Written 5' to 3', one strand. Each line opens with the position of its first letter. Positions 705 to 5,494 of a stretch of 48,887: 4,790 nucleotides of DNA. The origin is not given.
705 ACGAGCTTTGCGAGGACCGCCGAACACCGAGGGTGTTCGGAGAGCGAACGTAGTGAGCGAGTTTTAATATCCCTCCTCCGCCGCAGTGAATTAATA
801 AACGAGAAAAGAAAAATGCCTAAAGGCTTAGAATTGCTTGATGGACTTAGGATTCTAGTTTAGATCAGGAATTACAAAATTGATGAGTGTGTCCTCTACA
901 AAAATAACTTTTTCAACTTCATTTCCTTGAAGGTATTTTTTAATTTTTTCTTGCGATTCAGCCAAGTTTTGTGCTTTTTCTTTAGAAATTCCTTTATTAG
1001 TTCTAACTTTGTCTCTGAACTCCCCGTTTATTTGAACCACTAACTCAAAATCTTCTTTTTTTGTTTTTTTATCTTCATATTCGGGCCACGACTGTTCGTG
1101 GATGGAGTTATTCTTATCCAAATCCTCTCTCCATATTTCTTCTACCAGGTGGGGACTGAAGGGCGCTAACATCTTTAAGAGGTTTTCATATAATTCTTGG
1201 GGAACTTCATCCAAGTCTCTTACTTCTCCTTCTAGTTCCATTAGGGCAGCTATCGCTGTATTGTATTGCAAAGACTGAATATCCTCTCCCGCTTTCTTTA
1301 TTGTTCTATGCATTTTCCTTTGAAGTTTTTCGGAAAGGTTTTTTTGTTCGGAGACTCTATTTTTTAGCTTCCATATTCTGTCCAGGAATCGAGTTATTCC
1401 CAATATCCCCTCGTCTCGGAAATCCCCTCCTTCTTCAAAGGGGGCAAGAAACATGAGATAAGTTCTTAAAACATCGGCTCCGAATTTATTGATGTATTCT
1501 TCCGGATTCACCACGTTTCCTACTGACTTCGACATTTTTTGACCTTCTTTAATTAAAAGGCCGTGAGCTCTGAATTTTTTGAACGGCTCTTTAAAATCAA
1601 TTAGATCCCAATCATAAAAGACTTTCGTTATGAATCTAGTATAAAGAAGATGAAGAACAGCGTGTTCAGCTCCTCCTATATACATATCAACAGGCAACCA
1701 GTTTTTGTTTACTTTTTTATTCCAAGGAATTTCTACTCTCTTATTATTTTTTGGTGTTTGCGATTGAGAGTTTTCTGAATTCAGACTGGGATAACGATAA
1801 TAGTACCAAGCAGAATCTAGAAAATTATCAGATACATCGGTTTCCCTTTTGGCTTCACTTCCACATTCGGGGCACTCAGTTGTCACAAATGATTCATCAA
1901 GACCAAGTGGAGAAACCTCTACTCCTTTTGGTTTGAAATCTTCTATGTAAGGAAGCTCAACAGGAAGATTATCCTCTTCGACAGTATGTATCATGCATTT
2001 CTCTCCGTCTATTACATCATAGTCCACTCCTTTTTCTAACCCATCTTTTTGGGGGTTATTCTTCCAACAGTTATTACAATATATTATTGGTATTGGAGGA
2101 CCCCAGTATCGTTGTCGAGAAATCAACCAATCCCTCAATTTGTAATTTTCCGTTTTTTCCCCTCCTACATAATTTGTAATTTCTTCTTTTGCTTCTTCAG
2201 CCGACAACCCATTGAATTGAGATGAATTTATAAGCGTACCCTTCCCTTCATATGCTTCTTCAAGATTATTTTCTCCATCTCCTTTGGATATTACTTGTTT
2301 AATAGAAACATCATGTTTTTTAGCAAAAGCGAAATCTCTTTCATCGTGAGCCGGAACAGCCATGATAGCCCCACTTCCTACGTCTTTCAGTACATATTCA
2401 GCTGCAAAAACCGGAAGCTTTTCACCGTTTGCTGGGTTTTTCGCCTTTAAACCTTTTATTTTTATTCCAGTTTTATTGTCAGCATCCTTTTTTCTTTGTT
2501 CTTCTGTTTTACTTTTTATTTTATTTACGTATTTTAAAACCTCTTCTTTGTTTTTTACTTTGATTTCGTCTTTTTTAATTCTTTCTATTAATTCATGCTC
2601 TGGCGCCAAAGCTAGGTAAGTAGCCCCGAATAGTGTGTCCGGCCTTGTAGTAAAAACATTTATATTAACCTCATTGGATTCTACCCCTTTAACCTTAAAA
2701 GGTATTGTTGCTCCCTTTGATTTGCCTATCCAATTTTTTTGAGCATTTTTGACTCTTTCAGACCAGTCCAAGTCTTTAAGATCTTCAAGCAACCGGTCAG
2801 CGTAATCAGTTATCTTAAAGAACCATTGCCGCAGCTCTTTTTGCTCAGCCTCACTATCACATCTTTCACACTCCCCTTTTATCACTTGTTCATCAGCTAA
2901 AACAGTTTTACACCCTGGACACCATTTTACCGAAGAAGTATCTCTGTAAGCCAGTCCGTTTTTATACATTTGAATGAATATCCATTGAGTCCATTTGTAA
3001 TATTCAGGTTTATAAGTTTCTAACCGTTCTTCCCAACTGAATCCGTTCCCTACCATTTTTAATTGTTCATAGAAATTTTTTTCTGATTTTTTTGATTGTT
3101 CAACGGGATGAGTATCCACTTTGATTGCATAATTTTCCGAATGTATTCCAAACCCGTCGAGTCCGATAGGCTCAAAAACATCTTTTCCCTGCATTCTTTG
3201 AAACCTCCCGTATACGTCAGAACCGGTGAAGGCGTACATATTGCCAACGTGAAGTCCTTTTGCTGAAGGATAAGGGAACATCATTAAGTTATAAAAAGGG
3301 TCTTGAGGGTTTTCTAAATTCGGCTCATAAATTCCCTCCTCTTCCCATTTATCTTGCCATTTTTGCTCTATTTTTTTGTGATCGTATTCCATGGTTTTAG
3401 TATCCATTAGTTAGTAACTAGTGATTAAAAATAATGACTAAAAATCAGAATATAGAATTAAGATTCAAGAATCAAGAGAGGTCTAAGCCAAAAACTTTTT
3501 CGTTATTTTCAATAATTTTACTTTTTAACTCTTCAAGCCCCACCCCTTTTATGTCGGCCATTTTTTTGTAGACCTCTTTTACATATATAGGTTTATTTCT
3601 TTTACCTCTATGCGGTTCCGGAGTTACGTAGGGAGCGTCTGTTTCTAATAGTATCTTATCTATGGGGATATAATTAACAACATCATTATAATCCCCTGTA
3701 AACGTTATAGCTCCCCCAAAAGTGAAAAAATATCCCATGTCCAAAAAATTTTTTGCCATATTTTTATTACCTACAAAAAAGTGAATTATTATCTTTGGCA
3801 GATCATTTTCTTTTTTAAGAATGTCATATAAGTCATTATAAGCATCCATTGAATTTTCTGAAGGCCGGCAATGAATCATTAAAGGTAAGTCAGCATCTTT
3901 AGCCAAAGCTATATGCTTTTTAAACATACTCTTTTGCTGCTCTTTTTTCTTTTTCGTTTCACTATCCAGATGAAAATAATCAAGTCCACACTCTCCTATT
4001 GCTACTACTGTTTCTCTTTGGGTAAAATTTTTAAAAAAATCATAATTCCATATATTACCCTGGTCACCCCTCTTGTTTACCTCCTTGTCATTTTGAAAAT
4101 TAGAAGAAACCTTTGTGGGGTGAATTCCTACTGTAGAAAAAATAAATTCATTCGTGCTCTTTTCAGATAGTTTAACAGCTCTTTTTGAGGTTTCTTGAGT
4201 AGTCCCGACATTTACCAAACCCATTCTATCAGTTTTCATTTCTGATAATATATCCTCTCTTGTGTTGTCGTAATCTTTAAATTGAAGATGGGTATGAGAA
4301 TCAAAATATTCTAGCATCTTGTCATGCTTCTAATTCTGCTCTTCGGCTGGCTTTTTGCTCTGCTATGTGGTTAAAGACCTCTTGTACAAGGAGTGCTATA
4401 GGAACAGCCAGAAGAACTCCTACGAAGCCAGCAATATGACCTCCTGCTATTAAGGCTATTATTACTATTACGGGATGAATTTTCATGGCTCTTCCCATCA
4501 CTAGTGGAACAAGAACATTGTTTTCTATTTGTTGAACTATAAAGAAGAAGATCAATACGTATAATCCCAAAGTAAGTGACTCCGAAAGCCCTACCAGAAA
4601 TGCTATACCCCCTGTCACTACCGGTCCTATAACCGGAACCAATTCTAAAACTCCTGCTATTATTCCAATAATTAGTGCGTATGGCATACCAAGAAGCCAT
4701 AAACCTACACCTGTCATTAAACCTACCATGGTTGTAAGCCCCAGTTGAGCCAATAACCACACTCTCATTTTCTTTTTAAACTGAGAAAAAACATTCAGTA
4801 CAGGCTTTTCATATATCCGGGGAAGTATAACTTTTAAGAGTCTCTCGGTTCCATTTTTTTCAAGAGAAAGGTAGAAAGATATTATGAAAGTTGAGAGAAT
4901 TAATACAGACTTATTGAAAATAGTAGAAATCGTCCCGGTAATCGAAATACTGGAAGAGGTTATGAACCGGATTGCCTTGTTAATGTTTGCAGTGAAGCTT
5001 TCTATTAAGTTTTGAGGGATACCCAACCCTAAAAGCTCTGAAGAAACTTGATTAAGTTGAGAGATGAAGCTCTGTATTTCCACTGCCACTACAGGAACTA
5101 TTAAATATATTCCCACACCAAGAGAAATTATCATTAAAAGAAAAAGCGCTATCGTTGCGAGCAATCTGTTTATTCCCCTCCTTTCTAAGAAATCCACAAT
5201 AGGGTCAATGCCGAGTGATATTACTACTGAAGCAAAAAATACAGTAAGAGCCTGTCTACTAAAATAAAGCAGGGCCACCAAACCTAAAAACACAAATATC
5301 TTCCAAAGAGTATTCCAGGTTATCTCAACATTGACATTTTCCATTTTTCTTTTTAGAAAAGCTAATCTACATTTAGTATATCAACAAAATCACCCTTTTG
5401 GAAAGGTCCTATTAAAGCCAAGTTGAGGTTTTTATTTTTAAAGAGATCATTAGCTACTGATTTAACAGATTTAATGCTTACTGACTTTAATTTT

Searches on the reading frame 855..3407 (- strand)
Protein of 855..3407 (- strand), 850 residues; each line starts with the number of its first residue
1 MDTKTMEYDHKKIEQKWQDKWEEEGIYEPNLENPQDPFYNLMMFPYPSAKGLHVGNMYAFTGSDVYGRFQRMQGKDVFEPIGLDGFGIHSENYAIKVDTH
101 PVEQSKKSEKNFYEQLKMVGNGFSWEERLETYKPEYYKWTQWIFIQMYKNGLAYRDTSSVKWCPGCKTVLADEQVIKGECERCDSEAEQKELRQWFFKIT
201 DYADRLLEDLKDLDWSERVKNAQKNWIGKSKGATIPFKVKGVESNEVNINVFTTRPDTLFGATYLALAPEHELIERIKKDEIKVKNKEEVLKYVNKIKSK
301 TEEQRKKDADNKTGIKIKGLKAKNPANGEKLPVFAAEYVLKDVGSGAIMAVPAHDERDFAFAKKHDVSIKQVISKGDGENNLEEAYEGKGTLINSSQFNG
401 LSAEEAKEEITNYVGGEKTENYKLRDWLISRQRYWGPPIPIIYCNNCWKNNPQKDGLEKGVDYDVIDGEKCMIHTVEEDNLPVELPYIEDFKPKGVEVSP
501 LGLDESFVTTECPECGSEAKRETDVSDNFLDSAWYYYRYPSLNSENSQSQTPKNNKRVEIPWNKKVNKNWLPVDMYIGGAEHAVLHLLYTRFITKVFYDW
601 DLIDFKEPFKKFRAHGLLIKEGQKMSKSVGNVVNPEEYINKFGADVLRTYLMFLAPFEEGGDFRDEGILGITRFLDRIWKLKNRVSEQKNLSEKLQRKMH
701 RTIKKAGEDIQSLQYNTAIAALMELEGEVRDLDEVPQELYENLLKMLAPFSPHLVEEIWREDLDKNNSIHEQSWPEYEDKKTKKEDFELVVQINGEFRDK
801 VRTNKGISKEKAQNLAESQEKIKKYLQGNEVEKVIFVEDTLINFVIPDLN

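Call 9: search_protein_families(library=pfam, proteins=[window:855-3407:-], max_evalue=0.0001)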
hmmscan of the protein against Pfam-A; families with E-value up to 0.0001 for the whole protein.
window:855-3407:- (850 aa): 4 families
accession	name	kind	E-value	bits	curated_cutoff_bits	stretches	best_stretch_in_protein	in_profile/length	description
PF13603.12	tRNA-synt_1_2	-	1e-63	214.7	25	1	224-413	1-183/185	Leucyl-tRNA synthetase, editing domain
PF00133.28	tRNA-synt_1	-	7.9e-41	140.6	22.7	2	16-227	1-225/414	tRNA synthetases class I (I, L, M and V)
PF09334.17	tRNA-synt_1g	-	5.9e-33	114.6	20.1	2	44-188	7-147/391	tRNA synthetases class I (M)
PF08264.19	Anticodon_1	-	2.8e-21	76.4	25.1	1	697-809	6-144/148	Anticodon-binding domain of tRNA ligase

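Call 64: list_cluster_members(proteins=[window:855-3407:-, window:3472-4317:-, window:48022-48378:+, window:47560-47937:+, window:47107-47490:+, window:45412-46695:+])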
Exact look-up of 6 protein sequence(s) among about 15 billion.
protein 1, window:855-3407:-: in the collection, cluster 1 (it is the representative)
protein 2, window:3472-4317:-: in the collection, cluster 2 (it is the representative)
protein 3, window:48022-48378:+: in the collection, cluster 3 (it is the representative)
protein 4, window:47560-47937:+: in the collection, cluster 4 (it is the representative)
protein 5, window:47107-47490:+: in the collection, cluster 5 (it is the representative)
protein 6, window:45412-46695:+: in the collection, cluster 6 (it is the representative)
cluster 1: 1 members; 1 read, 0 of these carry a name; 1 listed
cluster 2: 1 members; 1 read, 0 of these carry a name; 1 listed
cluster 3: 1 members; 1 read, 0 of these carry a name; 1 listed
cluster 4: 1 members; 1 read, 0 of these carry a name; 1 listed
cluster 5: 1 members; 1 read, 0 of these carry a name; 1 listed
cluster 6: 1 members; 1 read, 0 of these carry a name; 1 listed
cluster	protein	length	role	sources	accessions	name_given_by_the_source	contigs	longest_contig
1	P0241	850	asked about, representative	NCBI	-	-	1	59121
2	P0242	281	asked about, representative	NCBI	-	-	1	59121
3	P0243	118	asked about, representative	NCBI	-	-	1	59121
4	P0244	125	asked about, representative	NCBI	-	-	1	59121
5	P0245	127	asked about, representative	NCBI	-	-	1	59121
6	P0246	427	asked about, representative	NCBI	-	-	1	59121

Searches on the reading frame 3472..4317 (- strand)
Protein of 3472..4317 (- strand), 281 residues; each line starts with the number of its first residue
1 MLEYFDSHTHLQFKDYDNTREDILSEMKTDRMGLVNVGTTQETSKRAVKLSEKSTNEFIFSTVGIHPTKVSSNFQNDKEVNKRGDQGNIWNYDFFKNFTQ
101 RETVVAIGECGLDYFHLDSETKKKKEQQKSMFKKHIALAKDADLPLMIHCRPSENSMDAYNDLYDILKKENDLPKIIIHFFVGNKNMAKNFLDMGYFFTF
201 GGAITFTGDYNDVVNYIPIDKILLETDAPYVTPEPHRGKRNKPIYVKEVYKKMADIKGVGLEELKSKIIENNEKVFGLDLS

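Call 9: search_protein_families(library=pfam, proteins=[window:3472-4317:-], max_evalue=0.0001)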
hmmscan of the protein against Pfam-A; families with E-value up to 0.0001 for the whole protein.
window:3472-4317:- (281 aa): 1 family
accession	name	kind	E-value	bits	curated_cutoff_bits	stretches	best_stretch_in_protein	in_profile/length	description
PF01026.27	TatD_DNase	-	6.1e-72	242.5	27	1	5-277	1-253/253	TatD related DNase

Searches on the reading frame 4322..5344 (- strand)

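Call 9: search_protein_families(library=pfam, proteins=[window:4322-5344:-], max_evalue=0.0001)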
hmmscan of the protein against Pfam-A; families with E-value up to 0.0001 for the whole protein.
window:4322-5344:- (340 aa): 1 family
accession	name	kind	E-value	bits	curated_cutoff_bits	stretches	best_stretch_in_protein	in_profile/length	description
PF01594.21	AI-2E_transport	-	2.7e-55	188.3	34.3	1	14-327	2-326/327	AI-2E family transporter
